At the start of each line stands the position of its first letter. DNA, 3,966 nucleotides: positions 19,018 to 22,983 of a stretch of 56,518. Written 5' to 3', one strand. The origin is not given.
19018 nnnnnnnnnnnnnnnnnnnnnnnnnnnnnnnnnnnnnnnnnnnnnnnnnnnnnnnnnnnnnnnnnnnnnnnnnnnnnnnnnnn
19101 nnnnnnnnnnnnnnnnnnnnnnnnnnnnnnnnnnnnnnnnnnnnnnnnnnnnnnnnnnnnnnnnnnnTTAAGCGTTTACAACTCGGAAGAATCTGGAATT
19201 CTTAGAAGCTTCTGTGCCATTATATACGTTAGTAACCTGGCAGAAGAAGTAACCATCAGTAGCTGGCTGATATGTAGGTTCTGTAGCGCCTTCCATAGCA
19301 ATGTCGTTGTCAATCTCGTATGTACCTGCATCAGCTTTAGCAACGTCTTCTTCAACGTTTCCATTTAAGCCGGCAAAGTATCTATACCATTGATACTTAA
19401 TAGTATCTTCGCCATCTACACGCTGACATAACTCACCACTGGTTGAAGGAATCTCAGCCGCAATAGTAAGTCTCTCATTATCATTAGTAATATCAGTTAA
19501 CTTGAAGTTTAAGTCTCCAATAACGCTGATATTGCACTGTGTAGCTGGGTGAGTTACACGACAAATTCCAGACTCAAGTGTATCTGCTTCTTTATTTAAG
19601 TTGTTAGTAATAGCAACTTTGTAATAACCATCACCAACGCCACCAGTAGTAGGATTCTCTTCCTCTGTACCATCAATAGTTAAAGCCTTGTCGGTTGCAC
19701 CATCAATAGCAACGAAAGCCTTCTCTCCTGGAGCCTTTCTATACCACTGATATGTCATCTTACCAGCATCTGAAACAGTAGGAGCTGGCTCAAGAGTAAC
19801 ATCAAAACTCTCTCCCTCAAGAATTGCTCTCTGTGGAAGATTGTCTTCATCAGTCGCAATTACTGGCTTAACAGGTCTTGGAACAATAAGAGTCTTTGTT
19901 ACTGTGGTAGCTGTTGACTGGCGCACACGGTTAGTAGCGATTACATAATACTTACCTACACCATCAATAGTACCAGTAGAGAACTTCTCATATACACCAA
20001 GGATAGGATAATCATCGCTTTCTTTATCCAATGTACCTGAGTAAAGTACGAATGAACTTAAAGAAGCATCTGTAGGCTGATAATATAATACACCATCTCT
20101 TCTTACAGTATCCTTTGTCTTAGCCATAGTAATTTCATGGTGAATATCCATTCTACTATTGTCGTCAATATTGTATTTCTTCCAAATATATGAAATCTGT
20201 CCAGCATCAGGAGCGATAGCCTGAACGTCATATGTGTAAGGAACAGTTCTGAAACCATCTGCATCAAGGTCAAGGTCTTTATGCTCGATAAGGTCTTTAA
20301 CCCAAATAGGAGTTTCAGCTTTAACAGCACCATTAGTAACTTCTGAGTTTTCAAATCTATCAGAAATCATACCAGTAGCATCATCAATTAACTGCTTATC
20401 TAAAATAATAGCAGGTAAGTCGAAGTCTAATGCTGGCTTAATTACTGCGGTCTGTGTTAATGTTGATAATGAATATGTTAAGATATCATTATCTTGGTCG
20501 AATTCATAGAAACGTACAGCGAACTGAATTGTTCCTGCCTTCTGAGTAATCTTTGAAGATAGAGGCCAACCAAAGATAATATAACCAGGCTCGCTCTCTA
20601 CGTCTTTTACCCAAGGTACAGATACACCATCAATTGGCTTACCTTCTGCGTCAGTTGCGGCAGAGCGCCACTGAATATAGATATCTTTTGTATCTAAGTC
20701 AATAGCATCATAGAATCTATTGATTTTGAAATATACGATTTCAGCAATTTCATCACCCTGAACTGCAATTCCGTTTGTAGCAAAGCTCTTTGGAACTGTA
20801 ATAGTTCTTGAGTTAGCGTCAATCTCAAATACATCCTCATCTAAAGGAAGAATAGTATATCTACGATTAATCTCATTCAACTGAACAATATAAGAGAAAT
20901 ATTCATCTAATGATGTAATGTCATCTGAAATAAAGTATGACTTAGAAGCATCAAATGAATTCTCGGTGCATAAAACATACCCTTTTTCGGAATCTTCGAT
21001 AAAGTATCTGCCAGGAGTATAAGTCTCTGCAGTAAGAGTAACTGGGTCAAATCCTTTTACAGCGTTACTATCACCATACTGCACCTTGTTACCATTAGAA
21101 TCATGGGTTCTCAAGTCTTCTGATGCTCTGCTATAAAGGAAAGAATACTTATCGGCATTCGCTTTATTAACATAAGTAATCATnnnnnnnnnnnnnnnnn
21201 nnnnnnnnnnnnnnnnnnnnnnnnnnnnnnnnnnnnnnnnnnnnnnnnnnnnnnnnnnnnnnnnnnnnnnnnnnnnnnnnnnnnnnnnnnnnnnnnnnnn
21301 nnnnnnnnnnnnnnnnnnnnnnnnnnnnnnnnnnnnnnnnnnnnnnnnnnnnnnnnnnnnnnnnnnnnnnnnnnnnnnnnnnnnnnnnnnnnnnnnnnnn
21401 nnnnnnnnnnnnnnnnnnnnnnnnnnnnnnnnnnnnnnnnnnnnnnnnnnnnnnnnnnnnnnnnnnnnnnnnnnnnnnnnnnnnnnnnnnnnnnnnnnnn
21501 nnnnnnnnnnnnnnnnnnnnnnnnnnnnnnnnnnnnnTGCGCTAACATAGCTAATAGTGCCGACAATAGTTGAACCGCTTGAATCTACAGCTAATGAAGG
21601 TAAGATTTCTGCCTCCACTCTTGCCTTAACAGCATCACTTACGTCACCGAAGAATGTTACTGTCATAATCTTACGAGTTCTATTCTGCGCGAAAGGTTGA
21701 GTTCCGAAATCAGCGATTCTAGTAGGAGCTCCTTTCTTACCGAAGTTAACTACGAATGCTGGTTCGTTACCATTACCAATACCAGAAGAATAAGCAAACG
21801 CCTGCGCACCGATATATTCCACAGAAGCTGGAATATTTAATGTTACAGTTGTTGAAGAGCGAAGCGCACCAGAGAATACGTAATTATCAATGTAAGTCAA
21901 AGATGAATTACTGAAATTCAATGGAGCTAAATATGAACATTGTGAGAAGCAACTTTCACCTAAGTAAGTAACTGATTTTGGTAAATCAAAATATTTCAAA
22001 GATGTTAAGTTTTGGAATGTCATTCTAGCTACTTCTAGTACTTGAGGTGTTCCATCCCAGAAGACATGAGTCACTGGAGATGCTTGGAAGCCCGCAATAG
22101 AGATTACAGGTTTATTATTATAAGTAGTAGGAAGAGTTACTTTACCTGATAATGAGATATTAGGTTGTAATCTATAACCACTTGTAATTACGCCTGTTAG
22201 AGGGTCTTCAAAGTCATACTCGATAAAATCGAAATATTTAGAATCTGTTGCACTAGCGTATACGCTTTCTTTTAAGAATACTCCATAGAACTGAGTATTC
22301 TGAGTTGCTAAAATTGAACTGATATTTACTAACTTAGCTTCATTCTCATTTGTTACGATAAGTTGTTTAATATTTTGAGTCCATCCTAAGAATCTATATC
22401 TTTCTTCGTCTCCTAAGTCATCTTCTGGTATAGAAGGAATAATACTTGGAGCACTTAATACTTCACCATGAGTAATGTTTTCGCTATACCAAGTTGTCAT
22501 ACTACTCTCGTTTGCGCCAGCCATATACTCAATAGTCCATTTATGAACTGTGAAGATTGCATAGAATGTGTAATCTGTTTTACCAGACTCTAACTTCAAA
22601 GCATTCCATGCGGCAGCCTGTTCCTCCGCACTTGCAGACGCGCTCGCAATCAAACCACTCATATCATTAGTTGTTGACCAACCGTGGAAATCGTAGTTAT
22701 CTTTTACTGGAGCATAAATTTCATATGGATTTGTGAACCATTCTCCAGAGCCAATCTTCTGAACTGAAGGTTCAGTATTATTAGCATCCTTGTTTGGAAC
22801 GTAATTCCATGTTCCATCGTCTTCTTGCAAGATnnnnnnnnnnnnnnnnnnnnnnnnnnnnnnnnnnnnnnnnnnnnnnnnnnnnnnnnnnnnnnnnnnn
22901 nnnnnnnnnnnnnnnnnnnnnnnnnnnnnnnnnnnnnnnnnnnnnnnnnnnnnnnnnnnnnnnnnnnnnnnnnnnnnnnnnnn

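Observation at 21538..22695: A phage fibre ending in a bacterial-adhesin cassette: Listeria-Bacteroides repeats plus BspA-type LRRs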

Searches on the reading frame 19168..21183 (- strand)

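Call 10: search_protein_families(library=phrogs, proteins=[window:19168-21183:-], max_evalue=0.001)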
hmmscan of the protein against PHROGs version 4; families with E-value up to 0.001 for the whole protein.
window:19168-21183:- (671 aa): 1 family
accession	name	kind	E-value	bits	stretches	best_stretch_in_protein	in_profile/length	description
phrog_613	-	head and packaging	0.0001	23.2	0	441-508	123-175/218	head protein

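Call 11: search_protein_families(library=pfam, proteins=[window:19168-21183:-], max_evalue=0.01)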
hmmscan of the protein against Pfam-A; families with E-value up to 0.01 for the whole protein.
window:19168-21183:- (671 aa): 0 families

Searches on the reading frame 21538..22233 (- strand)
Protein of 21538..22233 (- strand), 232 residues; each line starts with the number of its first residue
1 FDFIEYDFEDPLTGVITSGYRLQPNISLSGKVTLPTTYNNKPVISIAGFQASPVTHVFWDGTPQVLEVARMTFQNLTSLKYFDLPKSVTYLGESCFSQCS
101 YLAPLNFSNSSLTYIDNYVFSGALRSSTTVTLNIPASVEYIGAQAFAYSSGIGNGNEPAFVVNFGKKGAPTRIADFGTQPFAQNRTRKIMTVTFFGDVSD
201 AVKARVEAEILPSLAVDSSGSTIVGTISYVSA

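Call 67: search_dna_similar(collection=phages, query=window:21538-22233:-, mode=protein, max_evalue=0.001, max_rows=25)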
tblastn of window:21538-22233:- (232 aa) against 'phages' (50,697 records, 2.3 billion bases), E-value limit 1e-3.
Records with a match: 1; places in all: 1; records where one place covers at least 80% of the query: 0.
Best place of each record, by identity: <60% 1.
By first word of the organism name: Bacteriophage 1.
By host as written in the record: - 1.
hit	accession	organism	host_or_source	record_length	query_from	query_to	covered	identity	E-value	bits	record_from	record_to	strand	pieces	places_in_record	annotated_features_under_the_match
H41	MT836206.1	Bacteriophage sp.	human fecal samples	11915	14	146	57%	32.1%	5e-4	46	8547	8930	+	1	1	record has no annotation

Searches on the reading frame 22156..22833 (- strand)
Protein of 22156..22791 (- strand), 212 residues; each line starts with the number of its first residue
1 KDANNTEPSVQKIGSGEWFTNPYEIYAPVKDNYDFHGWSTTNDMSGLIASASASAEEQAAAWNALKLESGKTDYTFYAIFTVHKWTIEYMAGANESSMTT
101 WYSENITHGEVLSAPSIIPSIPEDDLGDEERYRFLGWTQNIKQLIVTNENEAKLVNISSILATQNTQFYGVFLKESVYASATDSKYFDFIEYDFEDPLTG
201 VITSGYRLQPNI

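Call 27: search_protein_families(library=pfam, proteins=[window:22156-22791:-], max_evalue=10)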
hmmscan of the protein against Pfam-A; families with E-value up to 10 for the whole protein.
window:22156-22791:- (212 aa): 1 family
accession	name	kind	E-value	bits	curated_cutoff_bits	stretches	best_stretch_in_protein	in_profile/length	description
PF09479.16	Flg_new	-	0.0002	21.9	27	1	3-48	7-48/65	Listeria-Bacteroides repeat domain (List_Bact_rpt)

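Call 41: search_protein_families(library=pfam, alignment_id=A3, max_evalue=0.01)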
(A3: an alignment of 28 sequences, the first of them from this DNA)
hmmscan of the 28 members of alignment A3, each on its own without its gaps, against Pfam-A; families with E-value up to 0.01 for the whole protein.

A. member 1, seq(216 aa): 1 family
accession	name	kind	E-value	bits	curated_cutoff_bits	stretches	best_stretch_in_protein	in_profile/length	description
PF09479.16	Flg_new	-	0.00027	21.4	27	1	16-61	6-47/65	Listeria-Bacteroides repeat domain (List_Bact_rpt)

B. families by the number of members that match (of 28 scanned): 1 family
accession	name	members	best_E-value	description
PF09479.16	Flg_new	14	2.4e-09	Listeria-Bacteroides repeat domain (List_Bact_rpt)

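Call 42: search_solved_structures(query=A3, max_evalue=1, show_alignments=3)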
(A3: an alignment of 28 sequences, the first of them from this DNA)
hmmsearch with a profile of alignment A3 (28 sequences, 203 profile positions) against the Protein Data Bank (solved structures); distinct sequences matched with E-value up to 1: 6.
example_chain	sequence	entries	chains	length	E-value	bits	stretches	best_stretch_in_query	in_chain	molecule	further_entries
1m9s_A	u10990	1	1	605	0.0068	19.1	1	62-192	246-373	Internalin B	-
7nms_A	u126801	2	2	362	0.014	18.1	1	62-177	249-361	Internalin B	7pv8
2y5q_A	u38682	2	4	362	0.022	17.5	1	62-177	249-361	INTERNALIN B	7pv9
2y5p_A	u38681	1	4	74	0.029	17.1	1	107-177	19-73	INTERNALIN B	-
9qr5_A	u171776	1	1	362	0.032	16.9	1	63-177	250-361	Internalin B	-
9qr4_A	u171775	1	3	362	0.057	16.1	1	63-177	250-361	Internalin B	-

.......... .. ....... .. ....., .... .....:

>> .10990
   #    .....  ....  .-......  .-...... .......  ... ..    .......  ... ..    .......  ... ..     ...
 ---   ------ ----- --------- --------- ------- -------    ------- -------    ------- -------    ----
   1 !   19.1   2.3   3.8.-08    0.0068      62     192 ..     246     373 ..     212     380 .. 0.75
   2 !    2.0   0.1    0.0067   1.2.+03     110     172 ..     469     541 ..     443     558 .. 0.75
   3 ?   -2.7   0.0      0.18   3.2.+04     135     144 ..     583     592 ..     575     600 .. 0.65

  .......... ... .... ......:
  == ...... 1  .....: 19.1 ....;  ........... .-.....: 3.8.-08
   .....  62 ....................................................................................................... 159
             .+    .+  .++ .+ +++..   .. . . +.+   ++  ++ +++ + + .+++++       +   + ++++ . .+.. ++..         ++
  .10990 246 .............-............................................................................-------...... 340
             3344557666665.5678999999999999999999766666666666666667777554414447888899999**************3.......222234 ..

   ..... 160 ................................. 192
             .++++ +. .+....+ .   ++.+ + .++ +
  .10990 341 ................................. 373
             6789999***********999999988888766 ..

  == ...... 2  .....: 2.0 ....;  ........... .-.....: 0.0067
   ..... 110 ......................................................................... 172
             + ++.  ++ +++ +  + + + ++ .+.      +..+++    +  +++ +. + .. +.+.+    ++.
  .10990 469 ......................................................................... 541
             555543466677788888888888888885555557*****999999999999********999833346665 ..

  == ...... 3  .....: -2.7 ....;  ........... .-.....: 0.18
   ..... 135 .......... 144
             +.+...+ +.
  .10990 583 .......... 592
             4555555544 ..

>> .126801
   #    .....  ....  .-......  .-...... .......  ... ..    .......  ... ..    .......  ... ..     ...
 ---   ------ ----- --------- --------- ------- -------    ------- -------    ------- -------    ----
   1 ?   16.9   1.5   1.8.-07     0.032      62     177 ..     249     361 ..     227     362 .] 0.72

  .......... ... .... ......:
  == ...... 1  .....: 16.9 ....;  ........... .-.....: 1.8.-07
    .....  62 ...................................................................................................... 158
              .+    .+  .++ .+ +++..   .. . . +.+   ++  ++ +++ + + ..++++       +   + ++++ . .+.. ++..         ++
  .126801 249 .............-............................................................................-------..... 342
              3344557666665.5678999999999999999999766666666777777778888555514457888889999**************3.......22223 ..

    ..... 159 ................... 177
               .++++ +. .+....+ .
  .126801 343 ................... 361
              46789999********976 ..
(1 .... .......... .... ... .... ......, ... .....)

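Call 51: predict_structure(alignment_id=A3)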
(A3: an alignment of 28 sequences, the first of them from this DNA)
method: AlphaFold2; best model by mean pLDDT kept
length: 216 residues; sequences in the alignment: 28
mean_pLDDT: 92.3   pTM: 0.74
mean pLDDT of the five models: 92.3, 92.0, 91.4, 91.0, 89.8
residues with pLDDT >= 90: 162; 70-90: 52; 50-70: 2; < 50: 0
segments of 3 or more residues with pLDDT < 50: none
pLDDT, mean of each block of 10 residues (from residue 1): 89 88 82 90 93 95 96 94 89 97 96 97 96 93 94 96 96 97 97 78 86 92
secondary structure, 60 per line:
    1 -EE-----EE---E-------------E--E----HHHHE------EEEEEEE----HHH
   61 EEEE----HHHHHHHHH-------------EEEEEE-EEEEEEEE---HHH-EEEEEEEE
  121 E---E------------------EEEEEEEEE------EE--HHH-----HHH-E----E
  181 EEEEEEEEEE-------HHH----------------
elements in order: H36-39 E47-53 E61-64 H69-77 E91-96 E98-105 E113-121 E144-152 E180-190

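Call 54: fold_search(model_id=the predicted structure, library=pdb)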
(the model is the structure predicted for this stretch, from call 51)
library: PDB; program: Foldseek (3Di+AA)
matches with E <= 10: 201; with E <= 0.001: 0
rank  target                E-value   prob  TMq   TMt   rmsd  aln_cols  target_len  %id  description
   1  7nms                  8.9e-03  0.99  0.25  0.17   5.2       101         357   15  InlB392_T332E: T332E variant of Listeria monocytogenes InlB (internalin B) residues 36-392 (released 2022-01-26)
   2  7pv9_A                1.5e-02  0.98  0.25  0.17   5.2       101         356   15  Listeria monocytogene InlB (internalin B) residues 36-392 (internalin domain and B-repeat) (released 2022-01-26)
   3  2y5p_C                1.8e-02  1.00  0.26  0.69   5.0        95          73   17  B-repeat of Listeria monocytogenes InlB (internalin B) (released 2011-02-23)
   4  9qr5                  1.8e-02  0.97  0.25  0.17   5.2       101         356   15  InlB392_V333E: V333E variant of Listeria monocytogenes InlB (internalin B) residues 36-392 (released 2025-11-26)
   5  9qr4_A                2.2e-02  0.97  0.25  0.17   5.3       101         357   15  InlB392_T336Y: T336Y variant of Listeria monocytogenes InlB (internalin B) residues 36-392 (released 2025-12-03)
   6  10qf                  2.8e-02  0.99  0.25  0.11   7.9        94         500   13  Crystal Structure of Treponema denticola Sialidase (TDE_0471) (released 2026-02-25)
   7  9qr4_C                4.0e-02  0.91  0.24  0.16   5.4        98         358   15  InlB392_T336Y: T336Y variant of Listeria monocytogenes InlB (internalin B) residues 36-392 (released 2025-12-03)
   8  2y5p_D                5.0e-02  1.00  0.27  0.74   4.0        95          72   16  B-repeat of Listeria monocytogenes InlB (internalin B) (released 2011-02-23)
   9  7yl6_B                1.4e-01  0.82  0.24  0.14   3.8        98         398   13  Cell surface protein YwfG protein complexed with alpha-1,2-mannobiose (released 2023-06-07)
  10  10qi                  1.6e-01  0.91  0.24  0.11   7.9        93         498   13  Crystal Structure of Treponema denticola Sialidase (TDE_0471) D165A mutant bound to 3'-sialyllactose (only Neu5Ac visibl (released 2026-02-25)
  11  7yl5_B                2.4e-01  0.66  0.24  0.14   5.3       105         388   12  Cell surface protein YwfG protein complexed with mannose (released 2023-06-07)
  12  2kt7_MODEL_1_A        2.7e-01  0.41  0.21  0.38  14.8       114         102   14  Solution NMR structure of mucin-binding domain of protein lmo0835 from Listeria monocytogenes, Northeast Struc (released 2010-02-09)
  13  7yl4_B                2.9e-01  0.63  0.24  0.14   4.3        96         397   14  Cell surface protein YwfG protein (apo form) (released 2023-06-07)
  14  6oat_D                3.6e-01  0.11  0.16  0.21  11.6       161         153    8  Structure of the Ganjam virus OTU bound to sheep ISG15 (released 2020-01-08)
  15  6umm_B                5.2e-01  0.20  0.19  0.10   9.9       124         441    6  A complete structure of the ESX-3 translocon complex (released 2019-10-23)
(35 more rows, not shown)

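Call 68: search_dna_similar(collection=phages, query=window:22156-22791:-, mode=protein, max_evalue=0.001, max_rows=25)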
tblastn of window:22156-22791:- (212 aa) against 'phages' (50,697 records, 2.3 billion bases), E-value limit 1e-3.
No match.

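Call 85: search_protein_families(library=ncbifam, alignment_id=A3, max_evalue=0.01)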
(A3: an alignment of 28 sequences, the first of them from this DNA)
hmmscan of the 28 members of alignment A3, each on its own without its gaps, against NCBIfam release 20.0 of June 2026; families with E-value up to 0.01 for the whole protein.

A. member 1, seq(216 aa): 1 family
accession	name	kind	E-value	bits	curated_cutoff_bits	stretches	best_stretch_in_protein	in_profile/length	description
TIGR02543.1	List_Bact_rpt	repeat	0.0073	16.6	20.95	0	42-95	1-41/44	TIGR02543 family repeat protein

B. families by the number of members that match (of 28 scanned): 3 families
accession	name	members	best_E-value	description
TIGR02543.1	List_Bact_rpt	8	2.2e-05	TIGR02543 family repeat protein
NF033188.1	internalin_H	1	0.0017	InlH/InlC2 family class 1 internalin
NF000469.2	CAR_gen_B3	1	0.0077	CAR family subclass B3 metallo-beta-lactamase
